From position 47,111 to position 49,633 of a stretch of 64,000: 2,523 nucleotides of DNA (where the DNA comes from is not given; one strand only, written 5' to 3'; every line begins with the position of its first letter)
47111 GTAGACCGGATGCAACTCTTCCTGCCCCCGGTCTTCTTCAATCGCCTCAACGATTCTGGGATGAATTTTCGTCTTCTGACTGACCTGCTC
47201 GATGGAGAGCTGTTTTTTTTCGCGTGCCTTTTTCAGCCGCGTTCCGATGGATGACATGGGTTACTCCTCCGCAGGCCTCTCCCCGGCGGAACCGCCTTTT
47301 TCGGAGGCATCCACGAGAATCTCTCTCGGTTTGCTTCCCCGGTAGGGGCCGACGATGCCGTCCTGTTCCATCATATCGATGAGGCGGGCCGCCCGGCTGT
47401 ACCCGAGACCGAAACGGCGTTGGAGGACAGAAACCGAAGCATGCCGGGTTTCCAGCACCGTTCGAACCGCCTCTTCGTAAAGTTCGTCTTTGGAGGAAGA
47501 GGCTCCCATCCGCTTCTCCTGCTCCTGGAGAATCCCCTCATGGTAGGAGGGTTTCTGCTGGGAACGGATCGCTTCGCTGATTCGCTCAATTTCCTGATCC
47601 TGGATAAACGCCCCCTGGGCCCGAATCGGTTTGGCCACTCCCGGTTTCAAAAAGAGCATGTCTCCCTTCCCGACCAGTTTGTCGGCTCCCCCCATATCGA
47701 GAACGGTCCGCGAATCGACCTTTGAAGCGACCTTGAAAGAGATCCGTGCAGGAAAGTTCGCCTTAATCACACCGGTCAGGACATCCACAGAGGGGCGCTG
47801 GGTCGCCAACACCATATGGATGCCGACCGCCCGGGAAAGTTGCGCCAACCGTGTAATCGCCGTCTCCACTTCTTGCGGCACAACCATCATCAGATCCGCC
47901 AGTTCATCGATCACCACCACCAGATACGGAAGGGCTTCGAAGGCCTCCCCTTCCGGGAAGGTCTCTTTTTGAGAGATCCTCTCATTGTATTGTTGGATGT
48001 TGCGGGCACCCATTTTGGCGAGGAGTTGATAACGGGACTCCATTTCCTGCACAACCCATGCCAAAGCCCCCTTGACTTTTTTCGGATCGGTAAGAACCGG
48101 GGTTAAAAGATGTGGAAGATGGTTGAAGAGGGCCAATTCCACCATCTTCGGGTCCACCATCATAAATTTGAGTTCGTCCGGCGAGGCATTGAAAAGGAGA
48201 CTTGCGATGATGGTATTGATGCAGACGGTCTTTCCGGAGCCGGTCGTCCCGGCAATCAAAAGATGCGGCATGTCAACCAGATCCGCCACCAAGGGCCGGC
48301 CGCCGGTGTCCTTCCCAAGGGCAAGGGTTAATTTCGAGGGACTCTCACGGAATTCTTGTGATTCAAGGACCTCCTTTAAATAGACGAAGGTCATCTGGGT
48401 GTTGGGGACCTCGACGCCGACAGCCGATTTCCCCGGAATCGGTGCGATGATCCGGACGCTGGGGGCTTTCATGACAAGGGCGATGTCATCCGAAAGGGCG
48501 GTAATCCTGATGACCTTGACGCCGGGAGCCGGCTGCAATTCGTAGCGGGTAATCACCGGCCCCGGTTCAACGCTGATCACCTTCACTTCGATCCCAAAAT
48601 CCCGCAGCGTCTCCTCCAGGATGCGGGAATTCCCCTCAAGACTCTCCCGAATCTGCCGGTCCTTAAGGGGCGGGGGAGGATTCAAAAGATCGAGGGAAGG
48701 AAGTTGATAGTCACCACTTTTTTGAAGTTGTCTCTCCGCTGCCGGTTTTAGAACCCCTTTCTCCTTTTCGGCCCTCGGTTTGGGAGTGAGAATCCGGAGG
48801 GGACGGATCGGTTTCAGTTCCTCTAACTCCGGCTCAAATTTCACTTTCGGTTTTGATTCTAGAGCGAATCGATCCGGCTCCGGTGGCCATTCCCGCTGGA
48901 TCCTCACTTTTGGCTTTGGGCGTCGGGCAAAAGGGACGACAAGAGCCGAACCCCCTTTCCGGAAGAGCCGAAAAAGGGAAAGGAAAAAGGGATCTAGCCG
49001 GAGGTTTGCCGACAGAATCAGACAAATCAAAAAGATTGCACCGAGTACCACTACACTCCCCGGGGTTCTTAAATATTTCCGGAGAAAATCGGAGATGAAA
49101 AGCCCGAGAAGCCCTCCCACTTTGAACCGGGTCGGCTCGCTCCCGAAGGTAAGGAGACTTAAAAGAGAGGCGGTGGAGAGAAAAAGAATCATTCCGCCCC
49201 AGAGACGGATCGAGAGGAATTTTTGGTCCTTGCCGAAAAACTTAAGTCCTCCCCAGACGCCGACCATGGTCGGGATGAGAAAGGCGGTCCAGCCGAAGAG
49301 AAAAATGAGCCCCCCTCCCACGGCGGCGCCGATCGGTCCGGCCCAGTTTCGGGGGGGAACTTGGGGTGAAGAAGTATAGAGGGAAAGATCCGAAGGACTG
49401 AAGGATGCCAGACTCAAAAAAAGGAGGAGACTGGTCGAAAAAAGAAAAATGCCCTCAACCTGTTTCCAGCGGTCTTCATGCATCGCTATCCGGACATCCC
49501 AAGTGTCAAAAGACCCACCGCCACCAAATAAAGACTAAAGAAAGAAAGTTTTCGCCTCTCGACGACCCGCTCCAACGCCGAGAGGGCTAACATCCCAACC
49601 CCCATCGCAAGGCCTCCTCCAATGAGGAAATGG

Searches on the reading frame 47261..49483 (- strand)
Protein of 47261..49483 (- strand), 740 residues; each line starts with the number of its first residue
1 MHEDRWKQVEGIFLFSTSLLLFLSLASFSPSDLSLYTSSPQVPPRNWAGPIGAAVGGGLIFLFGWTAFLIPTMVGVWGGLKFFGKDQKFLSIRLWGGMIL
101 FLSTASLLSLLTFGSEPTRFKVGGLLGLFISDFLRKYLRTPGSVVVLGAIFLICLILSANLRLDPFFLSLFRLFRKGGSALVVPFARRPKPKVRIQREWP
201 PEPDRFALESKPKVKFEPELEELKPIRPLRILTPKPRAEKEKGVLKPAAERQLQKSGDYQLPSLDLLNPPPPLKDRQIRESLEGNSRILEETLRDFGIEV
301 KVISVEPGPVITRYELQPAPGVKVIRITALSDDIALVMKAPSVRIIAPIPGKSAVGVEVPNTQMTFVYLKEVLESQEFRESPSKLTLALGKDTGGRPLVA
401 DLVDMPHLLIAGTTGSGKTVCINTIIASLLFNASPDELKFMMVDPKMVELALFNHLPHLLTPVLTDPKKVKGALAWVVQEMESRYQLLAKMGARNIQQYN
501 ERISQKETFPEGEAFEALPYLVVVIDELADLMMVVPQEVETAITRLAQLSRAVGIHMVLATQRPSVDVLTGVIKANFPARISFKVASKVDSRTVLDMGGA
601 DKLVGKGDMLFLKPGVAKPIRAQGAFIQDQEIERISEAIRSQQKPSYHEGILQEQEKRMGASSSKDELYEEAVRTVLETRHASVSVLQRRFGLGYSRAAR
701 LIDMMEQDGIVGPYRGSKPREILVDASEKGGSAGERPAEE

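Call 66: search_protein_families(library=pfam, proteins=[window:47261-49483:-], max_evalue=0.00001)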
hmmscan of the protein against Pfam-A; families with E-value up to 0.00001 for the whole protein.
window:47261-49483:- (740 aa): 4 families
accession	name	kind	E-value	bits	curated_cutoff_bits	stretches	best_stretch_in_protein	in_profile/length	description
PF01580.24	FtsK_SpoIIIE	-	2e-70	237.2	24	1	369-566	2-221/221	FtsK/SpoIIIE family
PF17854.6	FtsK_alpha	-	5.9e-35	119.9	22.9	1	261-361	1-101/101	FtsK alpha domain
PF09397.16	FtsK_gamma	-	1.5e-28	98.7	30.6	1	664-724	2-62/63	Ftsk gamma domain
PF13491.11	FtsK_4TM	-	1.8e-26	93.3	23.1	1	5-162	3-162/171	4TM region of DNA translocase FtsK/SpoIIIE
